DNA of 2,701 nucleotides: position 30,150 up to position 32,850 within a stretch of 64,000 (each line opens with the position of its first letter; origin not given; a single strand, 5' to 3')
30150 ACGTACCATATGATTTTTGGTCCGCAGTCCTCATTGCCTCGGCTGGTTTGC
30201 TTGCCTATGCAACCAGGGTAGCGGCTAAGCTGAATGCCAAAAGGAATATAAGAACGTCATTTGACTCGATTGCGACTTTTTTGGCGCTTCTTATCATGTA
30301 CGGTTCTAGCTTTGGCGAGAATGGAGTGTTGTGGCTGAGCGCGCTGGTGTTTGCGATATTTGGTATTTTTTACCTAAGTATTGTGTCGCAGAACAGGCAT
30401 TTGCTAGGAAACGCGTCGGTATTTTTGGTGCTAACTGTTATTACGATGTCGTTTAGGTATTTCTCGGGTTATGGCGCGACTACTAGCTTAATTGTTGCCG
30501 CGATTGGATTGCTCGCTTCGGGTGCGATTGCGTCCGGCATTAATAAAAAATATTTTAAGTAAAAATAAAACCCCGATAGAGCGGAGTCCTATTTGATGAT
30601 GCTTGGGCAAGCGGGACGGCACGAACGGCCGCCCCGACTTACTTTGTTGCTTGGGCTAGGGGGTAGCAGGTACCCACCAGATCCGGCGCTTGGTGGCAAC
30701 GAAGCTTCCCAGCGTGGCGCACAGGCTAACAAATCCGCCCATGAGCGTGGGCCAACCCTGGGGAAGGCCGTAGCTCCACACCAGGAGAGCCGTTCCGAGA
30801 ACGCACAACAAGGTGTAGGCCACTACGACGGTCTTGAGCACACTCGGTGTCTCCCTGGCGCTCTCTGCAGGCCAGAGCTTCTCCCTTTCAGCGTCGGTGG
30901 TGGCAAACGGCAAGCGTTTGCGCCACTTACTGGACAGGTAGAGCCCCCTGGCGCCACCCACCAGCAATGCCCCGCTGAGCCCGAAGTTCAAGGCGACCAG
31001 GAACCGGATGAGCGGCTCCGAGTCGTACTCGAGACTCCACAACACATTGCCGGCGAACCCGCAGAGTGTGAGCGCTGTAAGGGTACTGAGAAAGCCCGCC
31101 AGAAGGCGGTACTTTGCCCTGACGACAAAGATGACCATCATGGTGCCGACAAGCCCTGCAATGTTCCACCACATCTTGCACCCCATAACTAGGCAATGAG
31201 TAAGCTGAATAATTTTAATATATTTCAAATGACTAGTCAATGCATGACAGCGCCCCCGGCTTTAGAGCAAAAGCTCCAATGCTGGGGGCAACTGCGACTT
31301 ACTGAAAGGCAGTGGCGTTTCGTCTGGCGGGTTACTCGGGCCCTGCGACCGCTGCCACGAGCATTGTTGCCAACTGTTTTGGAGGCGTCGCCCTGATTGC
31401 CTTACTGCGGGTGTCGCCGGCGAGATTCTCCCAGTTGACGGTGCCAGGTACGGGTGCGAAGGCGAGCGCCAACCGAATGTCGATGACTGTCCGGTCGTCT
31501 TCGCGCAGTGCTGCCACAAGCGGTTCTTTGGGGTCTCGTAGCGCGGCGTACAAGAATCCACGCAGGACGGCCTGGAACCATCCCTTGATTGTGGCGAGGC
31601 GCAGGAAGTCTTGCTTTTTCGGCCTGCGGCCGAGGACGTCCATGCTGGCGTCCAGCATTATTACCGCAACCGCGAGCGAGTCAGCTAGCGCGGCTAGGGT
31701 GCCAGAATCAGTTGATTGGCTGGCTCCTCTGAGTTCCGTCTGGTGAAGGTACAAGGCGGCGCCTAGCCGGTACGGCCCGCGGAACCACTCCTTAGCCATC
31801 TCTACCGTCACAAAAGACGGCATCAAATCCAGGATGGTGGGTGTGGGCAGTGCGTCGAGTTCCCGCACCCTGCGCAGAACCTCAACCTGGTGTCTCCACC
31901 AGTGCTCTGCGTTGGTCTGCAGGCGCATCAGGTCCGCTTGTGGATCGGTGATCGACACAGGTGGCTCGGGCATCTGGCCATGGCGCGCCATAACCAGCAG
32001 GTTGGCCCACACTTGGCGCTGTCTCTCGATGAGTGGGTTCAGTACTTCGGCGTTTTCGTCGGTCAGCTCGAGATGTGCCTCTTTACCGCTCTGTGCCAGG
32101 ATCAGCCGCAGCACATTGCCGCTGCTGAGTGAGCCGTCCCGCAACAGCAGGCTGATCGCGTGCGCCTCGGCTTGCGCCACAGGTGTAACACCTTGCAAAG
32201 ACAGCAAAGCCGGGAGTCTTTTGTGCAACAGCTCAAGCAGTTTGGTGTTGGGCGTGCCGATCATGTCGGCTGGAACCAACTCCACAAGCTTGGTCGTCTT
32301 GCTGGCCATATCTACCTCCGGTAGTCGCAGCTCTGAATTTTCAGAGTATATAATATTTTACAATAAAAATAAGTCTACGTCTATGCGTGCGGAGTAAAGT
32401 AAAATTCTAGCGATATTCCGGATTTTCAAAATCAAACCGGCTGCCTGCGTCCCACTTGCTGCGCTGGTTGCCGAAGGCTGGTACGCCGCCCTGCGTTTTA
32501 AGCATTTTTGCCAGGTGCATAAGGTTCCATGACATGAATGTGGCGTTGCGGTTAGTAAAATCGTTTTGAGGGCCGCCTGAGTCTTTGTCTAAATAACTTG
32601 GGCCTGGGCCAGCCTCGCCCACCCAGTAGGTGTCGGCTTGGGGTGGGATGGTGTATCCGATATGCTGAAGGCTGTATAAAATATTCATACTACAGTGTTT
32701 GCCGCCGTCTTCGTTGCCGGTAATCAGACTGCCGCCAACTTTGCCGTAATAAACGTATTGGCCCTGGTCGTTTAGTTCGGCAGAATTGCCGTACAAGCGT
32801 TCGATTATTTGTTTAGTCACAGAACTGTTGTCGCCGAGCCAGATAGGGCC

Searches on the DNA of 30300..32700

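Call 78: search_rna_families(source=window, start=30300, end=32700, threshold=evalue, max_evalue=1)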
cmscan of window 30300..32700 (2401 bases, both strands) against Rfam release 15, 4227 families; matches with E-value up to 1: 0.
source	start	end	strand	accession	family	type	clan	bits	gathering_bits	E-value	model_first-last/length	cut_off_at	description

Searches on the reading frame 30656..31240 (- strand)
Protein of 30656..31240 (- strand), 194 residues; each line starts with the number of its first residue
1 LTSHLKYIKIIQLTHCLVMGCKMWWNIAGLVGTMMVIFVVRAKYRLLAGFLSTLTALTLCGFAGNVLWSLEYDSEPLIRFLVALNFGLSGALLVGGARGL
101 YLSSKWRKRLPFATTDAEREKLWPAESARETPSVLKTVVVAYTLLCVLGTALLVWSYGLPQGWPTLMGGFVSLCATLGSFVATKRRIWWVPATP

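Call 4: search_protein_families(library=pfam, proteins=[window:30656-31240:-], max_evalue=1)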
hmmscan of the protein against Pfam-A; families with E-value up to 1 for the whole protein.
window:30656-31240:- (194 aa): 1 family
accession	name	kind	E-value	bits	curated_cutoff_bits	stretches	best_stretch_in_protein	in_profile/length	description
PF25587.1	Rv2743c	-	0.22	11.6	27.7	0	137-188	33-82/237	Rv2743c family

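Call 5: search_protein_families(library=padloc, proteins=[window:30656-31240:-], max_evalue=1)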
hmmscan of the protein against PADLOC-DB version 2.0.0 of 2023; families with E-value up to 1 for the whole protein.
window:30656-31240:- (194 aa): 0 families

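Call 6: search_protein_families(library=phrogs, proteins=[window:30656-31240:-], max_evalue=1)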
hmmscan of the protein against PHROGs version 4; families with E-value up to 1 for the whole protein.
window:30656-31240:- (194 aa): 1 family
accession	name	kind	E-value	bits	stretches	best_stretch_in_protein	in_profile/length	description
phrog_34171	-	unknown function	0.21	12.9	0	139-183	13-58/86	-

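Call 7: search_protein_families(library=ncbifam, proteins=[window:30656-31240:-], max_evalue=1)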
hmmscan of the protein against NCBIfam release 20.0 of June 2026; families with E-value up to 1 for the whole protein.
window:30656-31240:- (194 aa): 1 family
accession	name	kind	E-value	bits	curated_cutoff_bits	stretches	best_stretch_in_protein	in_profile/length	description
NF007874.0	PRK10578.1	equivalog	0.044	13.4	326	1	28-92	67-132/207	hypothetical protein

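Call 9: find_homologous_proteins(query=window:30656-31183:-, max_evalue=0.01)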
Query window:30656-31183:- (175 aa): 1 proteins with E <= 0.01 among 784 candidates.
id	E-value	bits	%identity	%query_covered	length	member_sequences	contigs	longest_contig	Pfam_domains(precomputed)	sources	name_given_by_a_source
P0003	1.3e-107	376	100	98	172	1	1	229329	-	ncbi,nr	ncbi:MAG TPA: hypothetical protein VFO38_05000 [Candidatus Saccharimonadales bacterium]|nr:hypotheti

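Call 51: find_related_loci(query=window:30656-31174:-, collection=viral_contigs, flank=5000)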
Query window:30656-31174:- (172 aa) in viral_contigs; peptide patterns used: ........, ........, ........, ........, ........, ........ (x = any residue, [..] = any of these).
31 stretches matched a pattern, but none encodes a relative of the query by tblastn (E <= 1e-3).
